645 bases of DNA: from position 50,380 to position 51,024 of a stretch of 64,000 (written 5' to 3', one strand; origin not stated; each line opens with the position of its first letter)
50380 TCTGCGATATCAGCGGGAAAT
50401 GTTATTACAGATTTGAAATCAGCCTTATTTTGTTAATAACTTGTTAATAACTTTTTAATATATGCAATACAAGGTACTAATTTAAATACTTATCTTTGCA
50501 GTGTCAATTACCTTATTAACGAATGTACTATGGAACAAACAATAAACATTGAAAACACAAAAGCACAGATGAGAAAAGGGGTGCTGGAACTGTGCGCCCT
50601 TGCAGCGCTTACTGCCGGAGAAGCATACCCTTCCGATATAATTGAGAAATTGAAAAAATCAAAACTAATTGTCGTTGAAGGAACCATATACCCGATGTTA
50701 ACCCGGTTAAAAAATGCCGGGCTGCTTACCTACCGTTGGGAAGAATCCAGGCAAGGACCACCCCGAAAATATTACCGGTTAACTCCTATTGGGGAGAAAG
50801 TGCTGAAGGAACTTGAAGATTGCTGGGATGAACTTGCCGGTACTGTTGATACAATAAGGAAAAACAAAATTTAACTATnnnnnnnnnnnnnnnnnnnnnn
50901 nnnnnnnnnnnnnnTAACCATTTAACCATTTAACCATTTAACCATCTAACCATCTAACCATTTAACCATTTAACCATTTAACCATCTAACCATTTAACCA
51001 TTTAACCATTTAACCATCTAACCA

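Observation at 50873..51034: Octanucleotide microsatellite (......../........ x ~20) inserted exactly between padR and the PspC-domain gene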

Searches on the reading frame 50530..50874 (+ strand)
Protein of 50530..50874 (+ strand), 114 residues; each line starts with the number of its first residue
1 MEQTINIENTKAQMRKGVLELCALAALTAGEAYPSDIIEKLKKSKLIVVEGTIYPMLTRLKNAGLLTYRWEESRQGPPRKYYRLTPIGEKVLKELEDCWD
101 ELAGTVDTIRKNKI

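Call 6: search_protein_families(library=pfam, proteins=[window:50530-50874:+])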
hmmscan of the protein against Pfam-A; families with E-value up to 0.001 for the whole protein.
window:50530-50874:+ (114 aa): 1 family
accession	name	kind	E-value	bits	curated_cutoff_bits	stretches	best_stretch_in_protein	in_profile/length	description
PF03551.20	PadR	-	5.2e-18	65.3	27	1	24-94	2-75/75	Transcriptional regulator PadR-like family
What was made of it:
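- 50530..50874 (+): padR, a PadR-family winged-helix regulator of 114 aa. Call 6 (PF03551, 65 bits).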

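Call 9: find_encoding_contigs(protein=window:50530-50874:+, flank=3000, max_places=10)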
Protein window:50530-50874:+ (114 aa): 2 contigs read that carry it; 2 places shown.
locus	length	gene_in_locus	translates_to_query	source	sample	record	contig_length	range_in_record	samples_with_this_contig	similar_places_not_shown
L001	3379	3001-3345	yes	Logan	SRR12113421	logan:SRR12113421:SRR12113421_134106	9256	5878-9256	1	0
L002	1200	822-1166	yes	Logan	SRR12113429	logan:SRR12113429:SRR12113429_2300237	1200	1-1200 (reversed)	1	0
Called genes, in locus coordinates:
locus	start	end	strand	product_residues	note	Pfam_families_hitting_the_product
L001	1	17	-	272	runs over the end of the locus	-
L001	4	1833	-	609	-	-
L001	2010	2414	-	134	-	PF01850:PIN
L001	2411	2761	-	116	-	PF04014:MazE_antitoxin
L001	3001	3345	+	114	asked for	PF03551:PadR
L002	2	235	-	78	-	?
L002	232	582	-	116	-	PF04014:MazE_antitoxin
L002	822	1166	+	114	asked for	PF03551:PadR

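Call 45: list_cluster_members(proteins=[P0001, window:50530-50874:+])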
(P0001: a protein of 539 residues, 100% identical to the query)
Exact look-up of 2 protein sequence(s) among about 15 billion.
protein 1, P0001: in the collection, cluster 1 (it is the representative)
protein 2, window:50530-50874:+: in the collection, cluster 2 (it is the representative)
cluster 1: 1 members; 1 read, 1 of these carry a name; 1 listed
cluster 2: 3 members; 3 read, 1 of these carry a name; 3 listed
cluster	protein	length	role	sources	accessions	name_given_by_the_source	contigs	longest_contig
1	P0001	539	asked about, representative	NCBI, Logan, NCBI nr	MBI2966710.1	MAG: PspC domain-containing protein [Bacteroidetes bacterium] | PspC domain-containing protein [Bacteroidota bacterium]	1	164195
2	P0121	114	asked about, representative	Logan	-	-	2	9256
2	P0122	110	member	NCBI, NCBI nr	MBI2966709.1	MAG: PadR family transcriptional regulator [Bacteroidetes bacterium] | PadR family transcriptional regulator [Bacteroidota bacterium]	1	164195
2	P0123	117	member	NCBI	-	-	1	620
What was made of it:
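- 50530..50874 (+): Call 45 (NCBI MBI2966709.1, annotated with a start 4 codons downstream).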

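Call 57: find_homologous_proteins(query=window:50530-50874:+, max_evalue=1e-30)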
Query window:50530-50874:+ (114 aa): 7649 proteins with E <= 1e-30 among 8000 candidates; the best 120 are listed.
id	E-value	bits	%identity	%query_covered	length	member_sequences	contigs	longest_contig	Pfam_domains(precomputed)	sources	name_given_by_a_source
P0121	1.0e-68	246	100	100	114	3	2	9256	PF03551.21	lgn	-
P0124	9.3e-47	175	76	94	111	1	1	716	PF03551.21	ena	-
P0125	6.3e-46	173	74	95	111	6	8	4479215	PF03551.21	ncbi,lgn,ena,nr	ncbi:MAG: PadR family transcriptional regulator [Flavobacteriales bacterium]|nr:MAG: PadR family tra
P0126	8.6e-46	172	71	95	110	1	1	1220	PF03551.21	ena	-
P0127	1.1e-45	172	74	93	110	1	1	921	PF03551.21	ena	-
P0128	1.4e-45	171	73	96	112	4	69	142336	PF03551.21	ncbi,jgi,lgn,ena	jgi:PadR family transcriptional regulator PadR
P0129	1.8e-45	171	70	95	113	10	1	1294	PF03551.21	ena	-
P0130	1.8e-45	171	75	94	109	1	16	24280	PF03551.21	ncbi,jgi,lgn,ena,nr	ncbi:MAG: PadR family transcriptional regulator [Flavobacteriales bacterium CG_4_9_14_3_um_filter_32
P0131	2.2e-45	171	72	96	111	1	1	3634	PF03551.21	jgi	-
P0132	2.2e-45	171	72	95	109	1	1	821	PF03551.21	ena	-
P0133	2.4e-45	171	71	92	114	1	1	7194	PF03551.21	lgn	-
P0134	2.4e-45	171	75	94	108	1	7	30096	PF03551.21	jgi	-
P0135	2.8e-45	170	68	97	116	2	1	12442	PF03551.21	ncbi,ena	-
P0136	2.9e-45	170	70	99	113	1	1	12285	PF03551.21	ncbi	-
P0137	3.0e-45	170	72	96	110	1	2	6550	PF03551.21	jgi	-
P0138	3.0e-45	170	73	96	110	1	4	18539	PF03551.21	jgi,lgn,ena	-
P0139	3.2e-45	170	68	97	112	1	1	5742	PF03551.21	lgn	-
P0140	3.8e-45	170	70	95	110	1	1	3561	PF03551.21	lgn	-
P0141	4.2e-45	170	72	95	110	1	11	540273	PF03551.21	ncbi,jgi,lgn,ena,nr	ncbi:MAG: PadR family transcriptional regulator [Flavobacteriales bacterium]|nr:PadR family transcri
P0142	4.5e-45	170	72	96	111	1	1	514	PF03551.21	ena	-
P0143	6.5e-45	169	73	94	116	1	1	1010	PF03551.21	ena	-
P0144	7.0e-45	169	69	95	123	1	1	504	PF03551.21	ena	-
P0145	7.2e-45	169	72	96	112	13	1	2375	PF03551.21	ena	-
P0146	7.6e-45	169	74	94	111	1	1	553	PF03551.21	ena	-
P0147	8.7e-45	169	71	95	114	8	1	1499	PF03551.21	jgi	jgi:PadR family transcriptional regulator, regulatory protein PadR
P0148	9.0e-45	169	72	98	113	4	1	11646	PF03551.21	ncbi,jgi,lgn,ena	jgi:PadR family transcriptional regulator PadR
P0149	1.0e-44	169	72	93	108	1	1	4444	PF03551.21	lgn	-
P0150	1.1e-44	169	74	89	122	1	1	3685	PF03551.21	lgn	-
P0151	1.1e-44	168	71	96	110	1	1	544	PF03551.21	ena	-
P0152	1.2e-44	168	69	95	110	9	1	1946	PF03551.21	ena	-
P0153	1.3e-44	168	72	96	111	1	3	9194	PF03551.21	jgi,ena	jgi:PadR family transcriptional regulator, regulatory protein PadR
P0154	1.4e-44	168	72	96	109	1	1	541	PF03551.21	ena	-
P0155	1.6e-44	168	69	96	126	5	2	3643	PF03551.21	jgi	jgi:PadR family transcriptional regulator, regulatory protein PadR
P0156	1.7e-44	168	71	92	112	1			PF03551.21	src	-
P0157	1.7e-44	168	70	92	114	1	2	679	PF03551.21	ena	-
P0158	1.7e-44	168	73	95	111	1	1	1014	PF03551.21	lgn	-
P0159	1.8e-44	168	71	95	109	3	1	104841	PF03551.21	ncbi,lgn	-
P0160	1.9e-44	168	71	97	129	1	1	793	PF03551.21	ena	-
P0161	1.9e-44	168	71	96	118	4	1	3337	PF03551.21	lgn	-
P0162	2.0e-44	168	70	96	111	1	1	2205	PF03551.21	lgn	-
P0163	2.1e-44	168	72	94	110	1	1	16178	PF03551.21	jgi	-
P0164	2.2e-44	168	72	96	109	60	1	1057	PF03551.21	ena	-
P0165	2.2e-44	168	70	91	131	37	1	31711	PF03551.21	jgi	jgi:PadR family transcriptional regulator PadR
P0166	2.6e-44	167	72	95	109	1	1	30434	PF03551.21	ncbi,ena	-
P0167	2.8e-44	167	72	96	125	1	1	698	PF03551.21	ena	-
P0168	3.2e-44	167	70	96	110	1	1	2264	PF03551.21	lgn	-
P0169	3.2e-44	167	70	96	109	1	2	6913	PF03551.21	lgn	-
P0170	3.3e-44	167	72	95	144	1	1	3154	PF03551.21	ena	-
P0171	3.3e-44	167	72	96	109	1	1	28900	PF03551.21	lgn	-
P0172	3.4e-44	167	71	95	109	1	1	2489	PF03551.21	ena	-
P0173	3.5e-44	167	71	96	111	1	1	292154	PF03551.21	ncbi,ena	-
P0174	3.6e-44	167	70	96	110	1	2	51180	PF03551.21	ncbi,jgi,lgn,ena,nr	ncbi:MAG: PadR family transcriptional regulator [Flavobacteriales bacterium]|nr:MAG: PadR family tra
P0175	3.7e-44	167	71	95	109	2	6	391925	PF03551.21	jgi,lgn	jgi:PadR family transcriptional regulator PadR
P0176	3.8e-44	167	70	91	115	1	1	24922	PF03551.21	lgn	-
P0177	3.8e-44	167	72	96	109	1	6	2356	PF03551.21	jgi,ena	jgi:PadR family transcriptional regulator PadR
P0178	3.9e-44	167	73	94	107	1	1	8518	PF03551.21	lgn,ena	-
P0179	4.0e-44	167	69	96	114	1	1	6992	PF03551.21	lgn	-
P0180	4.0e-44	167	71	94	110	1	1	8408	PF03551.21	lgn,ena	-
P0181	4.0e-44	167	72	95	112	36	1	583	PF03551.21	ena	-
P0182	4.0e-44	167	72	96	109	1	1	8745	PF03551.21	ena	-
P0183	4.1e-44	167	71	95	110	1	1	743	PF03551.21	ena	-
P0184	4.3e-44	167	73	94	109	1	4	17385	PF03551.21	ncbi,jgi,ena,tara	tara:strand:- start:306 stop:635 length:330 start_codon:yes stop_codon:yes gene_type:complete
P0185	4.4e-44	167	71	94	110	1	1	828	PF03551.21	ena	-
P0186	4.4e-44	167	72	94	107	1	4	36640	PF03551.21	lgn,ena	-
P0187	4.6e-44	167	70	96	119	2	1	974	PF03551.21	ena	-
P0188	4.8e-44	166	70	96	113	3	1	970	PF03551.21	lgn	-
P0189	4.9e-44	166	71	96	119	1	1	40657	PF03551.21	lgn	-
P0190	5.2e-44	166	71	95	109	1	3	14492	PF03551.21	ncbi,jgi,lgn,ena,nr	ncbi:MAG: PadR family transcriptional regulator [Vicingaceae bacterium]|jgi:PadR family transcriptio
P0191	5.6e-44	166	71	96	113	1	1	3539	PF03551.21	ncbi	-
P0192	5.7e-44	166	70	95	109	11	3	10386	PF03551.21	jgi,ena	-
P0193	5.8e-44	166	71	94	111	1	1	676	PF03551.21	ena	-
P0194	5.8e-44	166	73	89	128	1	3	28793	PF03551.21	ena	-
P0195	5.8e-44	166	70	95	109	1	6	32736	PF03551.21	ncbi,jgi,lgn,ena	jgi:PadR family transcriptional regulator PadR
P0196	6.1e-44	166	69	96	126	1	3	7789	PF03551.21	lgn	-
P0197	6.3e-44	166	71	96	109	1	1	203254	PF03551.21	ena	-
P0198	6.4e-44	166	71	95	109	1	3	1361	PF03551.21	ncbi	-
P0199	6.4e-44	166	69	96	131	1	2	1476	PF03551.21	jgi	jgi:PadR family transcriptional regulator PadR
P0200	6.5e-44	166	71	95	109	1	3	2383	PF03551.21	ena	-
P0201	6.9e-44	166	72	94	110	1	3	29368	PF03551.21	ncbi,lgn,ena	-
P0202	7.2e-44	166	71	96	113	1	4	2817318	PF03551.21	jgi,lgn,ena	-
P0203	7.2e-44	166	71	94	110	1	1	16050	PF03551.21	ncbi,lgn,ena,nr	ncbi:MAG: PadR family transcriptional regulator [Bacteroidetes bacterium]|nr:MAG: PadR family transc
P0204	8.1e-44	166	71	95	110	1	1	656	PF03551.21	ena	-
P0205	8.2e-44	166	69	96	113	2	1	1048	PF03551.21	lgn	-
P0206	8.3e-44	166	73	93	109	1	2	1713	PF03551.21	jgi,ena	-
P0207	8.4e-44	166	69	95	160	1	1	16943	PF03551.21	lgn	-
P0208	8.5e-44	166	72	94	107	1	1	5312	PF03551.21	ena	-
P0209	8.6e-44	166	72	96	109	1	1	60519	PF03551.21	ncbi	ncbi:MAG: PadR family transcriptional regulator [Bacteroidota bacterium]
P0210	8.6e-44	166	71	96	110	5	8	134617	PF03551.21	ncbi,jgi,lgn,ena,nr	ncbi:MAG TPA: PadR family transcriptional regulator [Flavobacteriales bacterium]|nr:PadR family tran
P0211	9.0e-44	166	69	95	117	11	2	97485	PF03551.21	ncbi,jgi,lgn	jgi:PadR family transcriptional regulator PadR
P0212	9.1e-44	166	69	98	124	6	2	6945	PF03551.21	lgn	-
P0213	9.3e-44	166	70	96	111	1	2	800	PF03551.21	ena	-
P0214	9.9e-44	165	72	94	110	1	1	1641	PF03551.21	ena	-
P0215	1.0e-43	165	69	96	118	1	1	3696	PF03551.21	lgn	-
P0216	1.0e-43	165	71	95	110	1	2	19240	PF03551.21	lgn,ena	-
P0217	1.0e-43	165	71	95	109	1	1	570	PF03551.21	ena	-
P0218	1.0e-43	165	68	97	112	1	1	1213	PF03551.21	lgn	-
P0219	1.0e-43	165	70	97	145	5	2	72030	PF03551.21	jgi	-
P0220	1.1e-43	165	69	95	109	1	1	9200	PF03551.21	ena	-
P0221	1.1e-43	165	70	96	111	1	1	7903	PF03551.21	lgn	-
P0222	1.1e-43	165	72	96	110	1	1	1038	PF03551.21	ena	-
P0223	1.2e-43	165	70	95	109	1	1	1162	PF03551.21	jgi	-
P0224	1.2e-43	165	72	96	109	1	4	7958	PF03551.21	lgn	-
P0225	1.2e-43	165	70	96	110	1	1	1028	PF03551.21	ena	-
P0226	1.2e-43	165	73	89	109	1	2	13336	PF03551.21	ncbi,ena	-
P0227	1.3e-43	165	70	96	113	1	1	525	PF03551.21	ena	-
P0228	1.3e-43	165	70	95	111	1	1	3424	PF03551.21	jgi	jgi:PadR family transcriptional regulator, regulatory protein PadR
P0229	1.3e-43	165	71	94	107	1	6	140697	PF03551.21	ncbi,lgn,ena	-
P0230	1.3e-43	165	68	96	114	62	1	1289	PF03551.21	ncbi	-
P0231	1.4e-43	165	67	96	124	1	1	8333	PF03551.21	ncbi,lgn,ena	-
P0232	1.4e-43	165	72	94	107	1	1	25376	PF03551.21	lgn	-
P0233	1.4e-43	165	68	96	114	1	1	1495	PF03551.21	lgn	-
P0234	1.4e-43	165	69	96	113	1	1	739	PF03551.21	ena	-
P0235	1.5e-43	165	70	97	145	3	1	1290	PF03551.21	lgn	-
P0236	1.5e-43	165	71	96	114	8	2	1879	PF03551.21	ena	-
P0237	1.5e-43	165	72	94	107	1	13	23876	PF03551.21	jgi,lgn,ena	-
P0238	1.6e-43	165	69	96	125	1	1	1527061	PF03551.21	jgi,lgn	jgi:PadR family transcriptional regulator PadR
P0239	1.6e-43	165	69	96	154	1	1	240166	PF03551.21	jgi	jgi:PadR family transcriptional regulator PadR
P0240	1.6e-43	165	72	94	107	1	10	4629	PF03551.21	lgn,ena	-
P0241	1.6e-43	165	72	90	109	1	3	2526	PF03551.21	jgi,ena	-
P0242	1.7e-43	165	66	96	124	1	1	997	PF03551.21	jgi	jgi:PadR family transcriptional regulator, regulatory protein PadR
